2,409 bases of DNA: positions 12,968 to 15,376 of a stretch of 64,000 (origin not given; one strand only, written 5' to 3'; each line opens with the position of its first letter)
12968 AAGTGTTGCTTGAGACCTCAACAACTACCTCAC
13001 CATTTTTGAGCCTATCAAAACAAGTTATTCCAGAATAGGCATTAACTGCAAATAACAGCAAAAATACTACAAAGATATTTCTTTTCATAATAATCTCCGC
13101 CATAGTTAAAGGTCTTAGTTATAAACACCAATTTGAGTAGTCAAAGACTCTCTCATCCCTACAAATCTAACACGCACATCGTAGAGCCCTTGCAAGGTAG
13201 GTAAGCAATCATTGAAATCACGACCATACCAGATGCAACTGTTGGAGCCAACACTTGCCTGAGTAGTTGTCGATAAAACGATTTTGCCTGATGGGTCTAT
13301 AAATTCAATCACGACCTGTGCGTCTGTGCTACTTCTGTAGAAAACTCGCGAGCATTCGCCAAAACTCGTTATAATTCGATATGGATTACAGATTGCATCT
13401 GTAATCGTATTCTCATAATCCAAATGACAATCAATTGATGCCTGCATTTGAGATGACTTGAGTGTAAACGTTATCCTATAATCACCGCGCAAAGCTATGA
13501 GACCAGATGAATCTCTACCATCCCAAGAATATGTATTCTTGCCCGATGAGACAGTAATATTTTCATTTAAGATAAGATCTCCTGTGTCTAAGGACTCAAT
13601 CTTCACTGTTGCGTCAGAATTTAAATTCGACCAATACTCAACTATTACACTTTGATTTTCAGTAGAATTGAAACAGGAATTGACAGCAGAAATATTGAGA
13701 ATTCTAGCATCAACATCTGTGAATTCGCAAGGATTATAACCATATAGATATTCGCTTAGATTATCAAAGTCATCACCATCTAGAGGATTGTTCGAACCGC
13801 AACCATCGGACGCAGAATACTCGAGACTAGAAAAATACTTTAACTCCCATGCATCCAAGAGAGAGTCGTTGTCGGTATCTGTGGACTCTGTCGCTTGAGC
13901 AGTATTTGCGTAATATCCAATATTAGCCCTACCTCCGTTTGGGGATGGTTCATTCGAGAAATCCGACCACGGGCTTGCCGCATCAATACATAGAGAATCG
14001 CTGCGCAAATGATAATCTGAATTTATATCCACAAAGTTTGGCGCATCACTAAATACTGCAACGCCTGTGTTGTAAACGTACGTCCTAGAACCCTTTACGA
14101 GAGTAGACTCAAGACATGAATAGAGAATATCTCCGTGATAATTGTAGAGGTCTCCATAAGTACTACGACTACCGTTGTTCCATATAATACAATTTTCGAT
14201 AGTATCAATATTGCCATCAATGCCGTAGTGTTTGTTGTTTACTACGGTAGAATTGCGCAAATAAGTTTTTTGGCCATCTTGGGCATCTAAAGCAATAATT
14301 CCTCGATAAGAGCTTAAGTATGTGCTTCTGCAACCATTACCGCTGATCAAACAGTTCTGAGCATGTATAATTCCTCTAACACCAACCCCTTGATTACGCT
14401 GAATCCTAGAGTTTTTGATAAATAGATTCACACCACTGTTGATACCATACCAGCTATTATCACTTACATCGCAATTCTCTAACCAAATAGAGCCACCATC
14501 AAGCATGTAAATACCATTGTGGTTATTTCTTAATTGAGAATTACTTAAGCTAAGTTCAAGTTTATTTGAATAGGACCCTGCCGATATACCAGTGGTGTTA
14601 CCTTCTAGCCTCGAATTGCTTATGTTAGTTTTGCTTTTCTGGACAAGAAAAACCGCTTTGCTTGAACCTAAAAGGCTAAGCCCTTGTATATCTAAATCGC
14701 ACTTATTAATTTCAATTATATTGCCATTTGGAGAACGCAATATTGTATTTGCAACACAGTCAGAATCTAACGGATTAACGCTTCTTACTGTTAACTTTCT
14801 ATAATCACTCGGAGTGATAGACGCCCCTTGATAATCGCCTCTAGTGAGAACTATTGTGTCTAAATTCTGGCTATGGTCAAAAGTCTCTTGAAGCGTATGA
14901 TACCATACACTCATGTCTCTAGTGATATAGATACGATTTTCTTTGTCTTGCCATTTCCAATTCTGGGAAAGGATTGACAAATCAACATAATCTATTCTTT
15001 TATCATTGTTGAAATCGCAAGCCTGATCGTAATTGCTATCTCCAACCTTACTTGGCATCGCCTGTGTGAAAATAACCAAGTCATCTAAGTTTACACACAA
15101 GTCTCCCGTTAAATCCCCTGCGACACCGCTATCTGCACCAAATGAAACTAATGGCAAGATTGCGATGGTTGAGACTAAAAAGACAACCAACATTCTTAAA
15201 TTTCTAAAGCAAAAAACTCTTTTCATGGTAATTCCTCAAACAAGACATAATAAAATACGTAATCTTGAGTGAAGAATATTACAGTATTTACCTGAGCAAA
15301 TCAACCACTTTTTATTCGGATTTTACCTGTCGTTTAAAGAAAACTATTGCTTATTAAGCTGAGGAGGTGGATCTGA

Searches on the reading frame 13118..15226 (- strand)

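Call 87: search_protein_families(library=pfam, proteins=[window:13118-15226:-], max_evalue=0.001)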
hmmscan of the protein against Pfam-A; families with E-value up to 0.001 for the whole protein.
window:13118-15226:- (703 aa): 2 families
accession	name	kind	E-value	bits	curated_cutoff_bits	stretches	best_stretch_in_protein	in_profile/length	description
PF13860.13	FlgD_ig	-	7.2e-07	29.5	27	1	537-590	23-76/79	FlgD Ig-like domain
PF00404.24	Dockerin_1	-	6.9e-06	26.6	22.9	1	36-88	1-54/57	Dockerin type I domain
